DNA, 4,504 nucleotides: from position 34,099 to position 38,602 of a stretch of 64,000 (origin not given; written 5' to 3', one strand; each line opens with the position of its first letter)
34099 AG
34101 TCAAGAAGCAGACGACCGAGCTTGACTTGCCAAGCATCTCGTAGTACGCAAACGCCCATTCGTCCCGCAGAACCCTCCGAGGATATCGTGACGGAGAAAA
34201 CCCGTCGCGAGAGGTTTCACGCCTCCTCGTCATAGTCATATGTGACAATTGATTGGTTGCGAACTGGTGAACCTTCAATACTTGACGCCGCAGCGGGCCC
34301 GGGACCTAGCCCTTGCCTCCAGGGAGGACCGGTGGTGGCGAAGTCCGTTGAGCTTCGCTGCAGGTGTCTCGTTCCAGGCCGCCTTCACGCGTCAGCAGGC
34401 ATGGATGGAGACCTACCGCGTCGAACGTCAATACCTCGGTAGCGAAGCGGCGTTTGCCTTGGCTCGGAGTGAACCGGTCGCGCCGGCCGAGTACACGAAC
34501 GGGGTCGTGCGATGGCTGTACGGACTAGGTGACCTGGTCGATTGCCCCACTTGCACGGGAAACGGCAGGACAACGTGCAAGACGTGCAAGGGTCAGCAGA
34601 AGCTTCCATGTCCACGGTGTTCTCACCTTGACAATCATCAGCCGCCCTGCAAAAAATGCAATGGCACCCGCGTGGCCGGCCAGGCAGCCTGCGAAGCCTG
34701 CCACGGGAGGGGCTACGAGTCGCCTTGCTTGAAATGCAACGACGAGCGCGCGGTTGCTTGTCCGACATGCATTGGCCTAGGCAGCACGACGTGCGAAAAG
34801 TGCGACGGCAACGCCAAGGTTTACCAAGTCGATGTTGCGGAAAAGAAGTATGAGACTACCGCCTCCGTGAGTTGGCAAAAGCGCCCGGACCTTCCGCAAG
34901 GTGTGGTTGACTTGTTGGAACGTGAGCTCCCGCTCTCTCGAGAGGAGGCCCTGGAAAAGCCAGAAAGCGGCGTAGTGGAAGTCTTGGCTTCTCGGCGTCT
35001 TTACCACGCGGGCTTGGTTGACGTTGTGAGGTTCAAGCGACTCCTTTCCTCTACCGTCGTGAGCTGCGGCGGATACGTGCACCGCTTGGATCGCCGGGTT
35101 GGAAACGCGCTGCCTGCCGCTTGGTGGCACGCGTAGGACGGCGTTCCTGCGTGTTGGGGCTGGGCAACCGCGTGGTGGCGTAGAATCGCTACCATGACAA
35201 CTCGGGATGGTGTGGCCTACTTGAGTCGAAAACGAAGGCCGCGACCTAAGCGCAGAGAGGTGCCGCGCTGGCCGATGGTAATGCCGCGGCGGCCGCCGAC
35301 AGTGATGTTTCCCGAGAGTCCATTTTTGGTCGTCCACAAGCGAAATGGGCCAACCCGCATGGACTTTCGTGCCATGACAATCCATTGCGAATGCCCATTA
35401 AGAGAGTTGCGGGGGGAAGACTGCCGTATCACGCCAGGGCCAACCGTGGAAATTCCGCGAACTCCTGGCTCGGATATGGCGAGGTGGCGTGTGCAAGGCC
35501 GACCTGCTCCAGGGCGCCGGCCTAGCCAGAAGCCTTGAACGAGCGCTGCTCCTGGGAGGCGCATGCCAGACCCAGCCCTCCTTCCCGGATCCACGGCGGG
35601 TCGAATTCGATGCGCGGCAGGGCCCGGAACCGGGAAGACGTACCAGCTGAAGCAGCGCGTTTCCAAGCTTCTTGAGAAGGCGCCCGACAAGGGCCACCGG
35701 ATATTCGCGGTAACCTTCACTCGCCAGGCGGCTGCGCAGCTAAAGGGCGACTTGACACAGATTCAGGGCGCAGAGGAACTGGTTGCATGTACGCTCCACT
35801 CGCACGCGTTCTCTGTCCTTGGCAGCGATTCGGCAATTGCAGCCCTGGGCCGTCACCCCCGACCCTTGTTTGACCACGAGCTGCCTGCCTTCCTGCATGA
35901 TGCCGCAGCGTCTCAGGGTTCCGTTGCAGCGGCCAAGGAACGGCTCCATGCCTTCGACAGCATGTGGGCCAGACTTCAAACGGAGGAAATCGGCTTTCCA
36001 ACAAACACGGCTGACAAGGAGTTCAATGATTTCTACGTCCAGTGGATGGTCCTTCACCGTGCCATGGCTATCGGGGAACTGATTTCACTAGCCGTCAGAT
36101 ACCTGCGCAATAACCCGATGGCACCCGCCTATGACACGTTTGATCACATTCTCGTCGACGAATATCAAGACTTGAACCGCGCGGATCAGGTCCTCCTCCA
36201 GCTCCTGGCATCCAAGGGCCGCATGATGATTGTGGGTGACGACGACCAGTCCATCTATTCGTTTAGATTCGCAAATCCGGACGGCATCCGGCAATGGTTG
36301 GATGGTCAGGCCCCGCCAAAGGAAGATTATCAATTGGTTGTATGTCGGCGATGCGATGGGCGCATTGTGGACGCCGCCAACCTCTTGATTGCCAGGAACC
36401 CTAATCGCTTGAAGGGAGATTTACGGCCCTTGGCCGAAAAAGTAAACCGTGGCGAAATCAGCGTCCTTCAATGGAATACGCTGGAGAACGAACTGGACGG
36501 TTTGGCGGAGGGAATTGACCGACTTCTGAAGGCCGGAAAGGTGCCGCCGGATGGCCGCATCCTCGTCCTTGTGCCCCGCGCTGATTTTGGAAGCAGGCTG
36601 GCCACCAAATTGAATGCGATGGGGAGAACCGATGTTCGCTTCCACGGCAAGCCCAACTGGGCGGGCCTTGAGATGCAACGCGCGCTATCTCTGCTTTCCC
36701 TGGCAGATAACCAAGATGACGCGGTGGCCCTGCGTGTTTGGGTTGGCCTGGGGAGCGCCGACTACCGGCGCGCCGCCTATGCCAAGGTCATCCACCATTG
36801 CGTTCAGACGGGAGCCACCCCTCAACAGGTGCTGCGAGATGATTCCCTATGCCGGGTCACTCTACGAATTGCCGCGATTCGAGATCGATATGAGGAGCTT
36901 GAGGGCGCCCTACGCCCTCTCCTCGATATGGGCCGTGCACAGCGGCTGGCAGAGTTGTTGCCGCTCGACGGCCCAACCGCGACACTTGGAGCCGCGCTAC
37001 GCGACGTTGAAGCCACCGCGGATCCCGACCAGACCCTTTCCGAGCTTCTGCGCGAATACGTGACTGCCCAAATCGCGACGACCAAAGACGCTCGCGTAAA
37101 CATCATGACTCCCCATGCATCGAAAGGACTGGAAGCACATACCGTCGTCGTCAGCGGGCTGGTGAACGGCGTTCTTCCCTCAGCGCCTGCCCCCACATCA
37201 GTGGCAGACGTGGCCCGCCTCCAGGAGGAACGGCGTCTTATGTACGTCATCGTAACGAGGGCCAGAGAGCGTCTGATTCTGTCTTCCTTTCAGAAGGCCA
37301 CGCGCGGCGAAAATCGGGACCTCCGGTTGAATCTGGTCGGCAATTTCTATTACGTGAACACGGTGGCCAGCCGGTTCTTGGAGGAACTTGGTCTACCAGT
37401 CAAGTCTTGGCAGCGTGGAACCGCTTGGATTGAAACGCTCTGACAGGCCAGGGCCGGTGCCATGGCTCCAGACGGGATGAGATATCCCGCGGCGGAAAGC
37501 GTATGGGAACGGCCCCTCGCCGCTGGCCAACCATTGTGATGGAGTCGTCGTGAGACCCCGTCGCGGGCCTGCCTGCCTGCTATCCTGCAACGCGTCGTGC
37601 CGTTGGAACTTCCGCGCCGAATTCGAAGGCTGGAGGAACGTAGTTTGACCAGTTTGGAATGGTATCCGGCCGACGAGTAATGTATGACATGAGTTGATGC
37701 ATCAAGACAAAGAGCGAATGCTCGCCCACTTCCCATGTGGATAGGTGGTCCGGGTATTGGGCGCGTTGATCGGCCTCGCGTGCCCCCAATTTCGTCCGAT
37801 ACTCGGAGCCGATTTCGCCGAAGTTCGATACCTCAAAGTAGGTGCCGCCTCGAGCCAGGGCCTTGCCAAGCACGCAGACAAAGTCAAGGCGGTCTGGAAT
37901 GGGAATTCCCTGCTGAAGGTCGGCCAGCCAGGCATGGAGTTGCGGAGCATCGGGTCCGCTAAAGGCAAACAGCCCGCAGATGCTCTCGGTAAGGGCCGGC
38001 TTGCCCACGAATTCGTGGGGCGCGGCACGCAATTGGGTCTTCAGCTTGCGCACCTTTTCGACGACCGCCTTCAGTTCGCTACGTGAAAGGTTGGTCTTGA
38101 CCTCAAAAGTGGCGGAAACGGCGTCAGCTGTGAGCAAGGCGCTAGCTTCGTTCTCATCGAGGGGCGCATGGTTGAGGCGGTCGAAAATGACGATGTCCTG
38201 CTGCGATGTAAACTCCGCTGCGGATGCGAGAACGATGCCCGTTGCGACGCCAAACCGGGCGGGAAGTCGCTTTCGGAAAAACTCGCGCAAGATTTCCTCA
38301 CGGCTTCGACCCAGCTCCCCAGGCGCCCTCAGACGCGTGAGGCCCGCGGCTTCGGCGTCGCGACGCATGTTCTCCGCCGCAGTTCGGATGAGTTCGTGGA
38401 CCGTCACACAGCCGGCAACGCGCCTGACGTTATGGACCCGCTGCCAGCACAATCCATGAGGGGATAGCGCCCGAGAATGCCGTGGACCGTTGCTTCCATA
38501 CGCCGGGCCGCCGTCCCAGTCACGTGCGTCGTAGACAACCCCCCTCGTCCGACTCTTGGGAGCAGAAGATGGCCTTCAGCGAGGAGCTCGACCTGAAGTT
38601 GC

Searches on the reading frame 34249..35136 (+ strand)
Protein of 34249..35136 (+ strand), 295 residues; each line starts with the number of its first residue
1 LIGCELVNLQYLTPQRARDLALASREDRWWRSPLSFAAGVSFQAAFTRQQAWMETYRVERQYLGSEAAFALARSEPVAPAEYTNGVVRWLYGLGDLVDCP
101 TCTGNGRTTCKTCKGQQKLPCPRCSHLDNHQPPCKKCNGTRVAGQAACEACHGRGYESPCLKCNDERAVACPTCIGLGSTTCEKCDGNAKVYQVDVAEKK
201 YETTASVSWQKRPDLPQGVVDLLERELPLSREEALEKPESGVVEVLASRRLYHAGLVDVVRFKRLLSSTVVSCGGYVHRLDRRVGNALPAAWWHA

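Call 80: search_protein_families(library=pfam, proteins=[window:34249-35136:+], max_evalue=0.001)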
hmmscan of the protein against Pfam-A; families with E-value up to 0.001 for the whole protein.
window:34249-35136:+ (295 aa): 1 family
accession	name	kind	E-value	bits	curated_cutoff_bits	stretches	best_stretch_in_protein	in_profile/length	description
PF25436.1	BSD2_CRD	-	0.00011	22.8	27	0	168-209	2-41/69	BSD2 cysteine rich domain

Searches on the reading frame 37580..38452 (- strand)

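Call 63: search_protein_families(library=pfam, proteins=[window:37580-38452:-], max_evalue=0.01)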
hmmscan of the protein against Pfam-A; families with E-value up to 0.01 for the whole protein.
window:37580-38452:- (290 aa): 1 family
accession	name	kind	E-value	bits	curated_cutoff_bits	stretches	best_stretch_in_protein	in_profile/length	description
PF20247.3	DUF6602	-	8.4e-21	74.3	27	1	40-138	6-102/104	Domain of unknown function (DUF6602)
